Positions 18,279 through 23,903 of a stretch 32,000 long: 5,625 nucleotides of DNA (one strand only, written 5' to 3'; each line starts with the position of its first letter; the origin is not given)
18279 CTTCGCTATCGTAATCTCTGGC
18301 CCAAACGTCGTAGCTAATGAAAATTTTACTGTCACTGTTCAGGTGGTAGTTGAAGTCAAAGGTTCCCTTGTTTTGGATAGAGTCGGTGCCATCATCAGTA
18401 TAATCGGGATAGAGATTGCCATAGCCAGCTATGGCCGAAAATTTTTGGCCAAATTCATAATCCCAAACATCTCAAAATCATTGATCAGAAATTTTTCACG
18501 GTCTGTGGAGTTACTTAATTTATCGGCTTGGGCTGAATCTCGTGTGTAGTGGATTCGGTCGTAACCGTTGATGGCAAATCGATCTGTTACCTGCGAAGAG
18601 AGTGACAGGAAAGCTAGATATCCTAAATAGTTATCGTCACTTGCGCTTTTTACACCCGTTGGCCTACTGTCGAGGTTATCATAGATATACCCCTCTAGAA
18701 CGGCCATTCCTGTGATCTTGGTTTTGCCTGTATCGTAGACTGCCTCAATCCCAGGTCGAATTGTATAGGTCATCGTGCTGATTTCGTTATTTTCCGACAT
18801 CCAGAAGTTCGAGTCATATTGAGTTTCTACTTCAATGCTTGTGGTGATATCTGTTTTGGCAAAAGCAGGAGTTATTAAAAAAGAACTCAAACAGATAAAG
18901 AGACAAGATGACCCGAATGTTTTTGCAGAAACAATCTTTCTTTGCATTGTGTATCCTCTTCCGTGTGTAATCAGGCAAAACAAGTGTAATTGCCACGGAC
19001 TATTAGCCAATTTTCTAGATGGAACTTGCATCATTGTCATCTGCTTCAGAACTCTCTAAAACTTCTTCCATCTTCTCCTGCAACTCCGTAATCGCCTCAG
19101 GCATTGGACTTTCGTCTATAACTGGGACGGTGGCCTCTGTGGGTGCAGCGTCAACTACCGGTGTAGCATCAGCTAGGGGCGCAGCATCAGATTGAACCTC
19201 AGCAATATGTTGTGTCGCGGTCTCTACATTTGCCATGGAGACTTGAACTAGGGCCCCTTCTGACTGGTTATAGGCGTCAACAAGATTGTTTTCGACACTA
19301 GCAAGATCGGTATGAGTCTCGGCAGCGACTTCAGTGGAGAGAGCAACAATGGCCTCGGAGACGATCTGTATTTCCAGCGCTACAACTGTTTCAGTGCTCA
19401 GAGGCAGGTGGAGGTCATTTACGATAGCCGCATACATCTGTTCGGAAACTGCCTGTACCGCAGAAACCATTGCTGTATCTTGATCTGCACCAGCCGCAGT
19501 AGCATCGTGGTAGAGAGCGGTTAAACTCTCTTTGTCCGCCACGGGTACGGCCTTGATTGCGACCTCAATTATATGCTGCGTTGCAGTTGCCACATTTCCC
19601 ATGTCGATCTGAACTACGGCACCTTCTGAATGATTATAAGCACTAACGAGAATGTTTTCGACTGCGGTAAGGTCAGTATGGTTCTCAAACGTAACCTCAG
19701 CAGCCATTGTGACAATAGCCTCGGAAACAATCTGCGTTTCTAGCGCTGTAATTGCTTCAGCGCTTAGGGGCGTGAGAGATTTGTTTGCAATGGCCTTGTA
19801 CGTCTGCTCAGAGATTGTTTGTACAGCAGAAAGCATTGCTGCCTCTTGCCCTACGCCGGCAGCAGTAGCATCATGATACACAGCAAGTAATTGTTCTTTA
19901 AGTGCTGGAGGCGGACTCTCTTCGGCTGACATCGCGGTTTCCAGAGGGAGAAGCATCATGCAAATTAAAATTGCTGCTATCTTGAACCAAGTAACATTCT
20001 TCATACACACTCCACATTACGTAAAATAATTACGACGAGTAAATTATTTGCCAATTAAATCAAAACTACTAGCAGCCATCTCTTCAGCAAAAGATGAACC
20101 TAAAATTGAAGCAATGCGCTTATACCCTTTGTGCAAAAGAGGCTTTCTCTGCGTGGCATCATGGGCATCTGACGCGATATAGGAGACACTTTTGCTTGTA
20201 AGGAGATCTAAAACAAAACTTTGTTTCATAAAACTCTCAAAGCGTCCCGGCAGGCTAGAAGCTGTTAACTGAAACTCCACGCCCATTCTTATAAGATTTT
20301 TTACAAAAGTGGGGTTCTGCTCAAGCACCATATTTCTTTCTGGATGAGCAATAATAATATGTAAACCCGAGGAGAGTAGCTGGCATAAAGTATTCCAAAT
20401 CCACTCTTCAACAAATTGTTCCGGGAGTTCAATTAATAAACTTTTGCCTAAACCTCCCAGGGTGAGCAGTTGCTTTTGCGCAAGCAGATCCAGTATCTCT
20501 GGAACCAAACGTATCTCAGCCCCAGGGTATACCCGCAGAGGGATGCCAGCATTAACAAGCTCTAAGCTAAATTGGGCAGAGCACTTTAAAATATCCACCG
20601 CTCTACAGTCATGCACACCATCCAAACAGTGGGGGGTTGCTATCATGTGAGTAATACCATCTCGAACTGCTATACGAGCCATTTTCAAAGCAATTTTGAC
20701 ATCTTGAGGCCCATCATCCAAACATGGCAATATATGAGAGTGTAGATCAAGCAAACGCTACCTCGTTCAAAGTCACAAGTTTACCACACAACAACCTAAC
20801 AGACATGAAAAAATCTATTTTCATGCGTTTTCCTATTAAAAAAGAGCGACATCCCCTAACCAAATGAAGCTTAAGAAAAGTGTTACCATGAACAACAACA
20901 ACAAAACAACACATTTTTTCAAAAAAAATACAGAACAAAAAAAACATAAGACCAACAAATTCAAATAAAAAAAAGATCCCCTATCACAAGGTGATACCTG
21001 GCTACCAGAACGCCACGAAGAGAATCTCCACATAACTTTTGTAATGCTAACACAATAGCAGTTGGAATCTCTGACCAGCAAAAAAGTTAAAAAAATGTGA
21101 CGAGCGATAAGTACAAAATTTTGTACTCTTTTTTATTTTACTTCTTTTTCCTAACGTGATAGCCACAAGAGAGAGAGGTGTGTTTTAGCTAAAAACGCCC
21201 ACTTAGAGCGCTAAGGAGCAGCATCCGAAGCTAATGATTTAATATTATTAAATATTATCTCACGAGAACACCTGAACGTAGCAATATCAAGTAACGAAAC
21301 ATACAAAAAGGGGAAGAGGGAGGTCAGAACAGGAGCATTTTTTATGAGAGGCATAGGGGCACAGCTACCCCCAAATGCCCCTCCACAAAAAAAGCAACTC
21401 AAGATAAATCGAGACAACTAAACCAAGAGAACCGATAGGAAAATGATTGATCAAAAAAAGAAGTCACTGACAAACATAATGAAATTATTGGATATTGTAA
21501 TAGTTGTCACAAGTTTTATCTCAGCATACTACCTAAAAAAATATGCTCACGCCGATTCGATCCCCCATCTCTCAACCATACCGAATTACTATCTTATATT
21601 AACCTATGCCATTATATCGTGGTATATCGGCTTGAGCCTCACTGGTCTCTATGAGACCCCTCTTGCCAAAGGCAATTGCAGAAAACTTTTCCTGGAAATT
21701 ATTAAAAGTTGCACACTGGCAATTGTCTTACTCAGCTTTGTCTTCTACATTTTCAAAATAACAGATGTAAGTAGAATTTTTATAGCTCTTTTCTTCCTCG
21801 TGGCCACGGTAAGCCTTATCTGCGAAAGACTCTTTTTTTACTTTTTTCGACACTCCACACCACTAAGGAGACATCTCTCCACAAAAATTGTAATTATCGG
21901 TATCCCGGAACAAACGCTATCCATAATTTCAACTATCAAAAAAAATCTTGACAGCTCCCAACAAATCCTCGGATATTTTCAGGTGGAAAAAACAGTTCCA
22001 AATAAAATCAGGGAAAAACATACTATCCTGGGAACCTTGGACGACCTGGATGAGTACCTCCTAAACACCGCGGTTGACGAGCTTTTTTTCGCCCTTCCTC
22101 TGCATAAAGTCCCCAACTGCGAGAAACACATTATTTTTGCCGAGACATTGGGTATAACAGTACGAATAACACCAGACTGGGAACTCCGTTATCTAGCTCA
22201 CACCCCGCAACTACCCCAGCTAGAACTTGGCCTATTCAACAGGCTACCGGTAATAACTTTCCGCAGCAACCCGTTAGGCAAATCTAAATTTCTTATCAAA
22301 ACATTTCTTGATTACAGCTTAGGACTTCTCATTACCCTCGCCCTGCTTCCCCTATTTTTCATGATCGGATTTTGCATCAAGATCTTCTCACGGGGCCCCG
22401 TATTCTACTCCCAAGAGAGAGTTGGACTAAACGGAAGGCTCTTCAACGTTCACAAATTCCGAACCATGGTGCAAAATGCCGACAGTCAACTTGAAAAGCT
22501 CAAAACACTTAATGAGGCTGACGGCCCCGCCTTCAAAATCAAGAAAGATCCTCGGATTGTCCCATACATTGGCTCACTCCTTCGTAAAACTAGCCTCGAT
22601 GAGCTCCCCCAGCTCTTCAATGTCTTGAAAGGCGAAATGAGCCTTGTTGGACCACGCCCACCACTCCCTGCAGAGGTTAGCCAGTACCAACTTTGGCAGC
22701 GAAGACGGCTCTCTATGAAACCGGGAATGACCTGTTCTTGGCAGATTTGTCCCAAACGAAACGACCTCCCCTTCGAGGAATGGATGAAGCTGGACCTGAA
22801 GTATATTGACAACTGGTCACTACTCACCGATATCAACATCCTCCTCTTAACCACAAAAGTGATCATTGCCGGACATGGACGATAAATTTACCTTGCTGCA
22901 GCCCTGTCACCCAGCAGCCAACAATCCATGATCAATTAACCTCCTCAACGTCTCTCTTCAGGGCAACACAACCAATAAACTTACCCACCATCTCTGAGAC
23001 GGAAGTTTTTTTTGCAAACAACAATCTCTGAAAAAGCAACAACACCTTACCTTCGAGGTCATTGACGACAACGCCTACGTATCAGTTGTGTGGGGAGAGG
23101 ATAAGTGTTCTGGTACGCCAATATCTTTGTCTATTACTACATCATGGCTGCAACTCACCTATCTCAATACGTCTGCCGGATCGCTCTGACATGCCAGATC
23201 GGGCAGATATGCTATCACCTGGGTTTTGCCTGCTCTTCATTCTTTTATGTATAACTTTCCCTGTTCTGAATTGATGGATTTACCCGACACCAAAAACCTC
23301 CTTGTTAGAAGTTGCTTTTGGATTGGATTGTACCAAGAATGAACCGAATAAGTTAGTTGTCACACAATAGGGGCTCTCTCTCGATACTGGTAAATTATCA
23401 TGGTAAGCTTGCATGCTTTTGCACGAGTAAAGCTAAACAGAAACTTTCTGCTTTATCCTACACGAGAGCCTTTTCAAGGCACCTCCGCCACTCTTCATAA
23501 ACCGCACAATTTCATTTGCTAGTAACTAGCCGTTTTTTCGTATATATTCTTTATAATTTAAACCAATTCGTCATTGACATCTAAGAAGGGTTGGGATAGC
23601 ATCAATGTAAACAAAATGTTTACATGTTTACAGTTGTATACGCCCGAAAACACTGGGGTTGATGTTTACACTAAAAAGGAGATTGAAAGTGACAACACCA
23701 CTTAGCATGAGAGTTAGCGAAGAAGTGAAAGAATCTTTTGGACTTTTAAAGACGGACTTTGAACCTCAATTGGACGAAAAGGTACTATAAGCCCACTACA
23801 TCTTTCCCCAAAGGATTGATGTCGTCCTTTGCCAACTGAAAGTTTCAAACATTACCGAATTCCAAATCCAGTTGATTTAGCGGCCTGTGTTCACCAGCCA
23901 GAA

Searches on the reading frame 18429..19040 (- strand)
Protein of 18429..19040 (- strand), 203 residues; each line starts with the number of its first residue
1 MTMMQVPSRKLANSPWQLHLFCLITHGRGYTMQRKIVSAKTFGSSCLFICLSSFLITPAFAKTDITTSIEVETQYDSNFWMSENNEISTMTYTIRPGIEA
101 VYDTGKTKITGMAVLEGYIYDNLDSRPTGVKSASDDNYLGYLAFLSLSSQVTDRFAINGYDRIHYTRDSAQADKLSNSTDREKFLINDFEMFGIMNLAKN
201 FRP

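Call 40: search_protein_families(library=pfam, proteins=[window:18429-19040:-], max_evalue=0.01)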
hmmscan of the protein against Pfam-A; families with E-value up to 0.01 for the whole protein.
window:18429-19040:- (203 aa): 1 family
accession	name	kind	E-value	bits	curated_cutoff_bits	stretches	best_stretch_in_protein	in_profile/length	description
PF10628.14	CotE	-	0.0015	18.5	25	1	23-90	10-73/177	Outer spore coat protein E (CotE)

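Call 84: search_protein_families(library=pfam, proteins=[window:18429-19040:-], max_evalue=0.1)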
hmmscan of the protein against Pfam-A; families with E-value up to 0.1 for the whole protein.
window:18429-19040:- (203 aa): 1 family
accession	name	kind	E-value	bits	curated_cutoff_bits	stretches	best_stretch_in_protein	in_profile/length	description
PF10628.14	CotE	-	0.0015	18.5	25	1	23-90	10-73/177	Outer spore coat protein E (CotE)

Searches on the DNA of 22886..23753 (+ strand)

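Call 53: search_dna_similar(query=window:22886-23753:+, collection=plasmids, mode=distant, max_rows=10)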
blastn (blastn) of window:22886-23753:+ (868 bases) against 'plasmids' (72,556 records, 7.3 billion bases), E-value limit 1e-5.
No match.
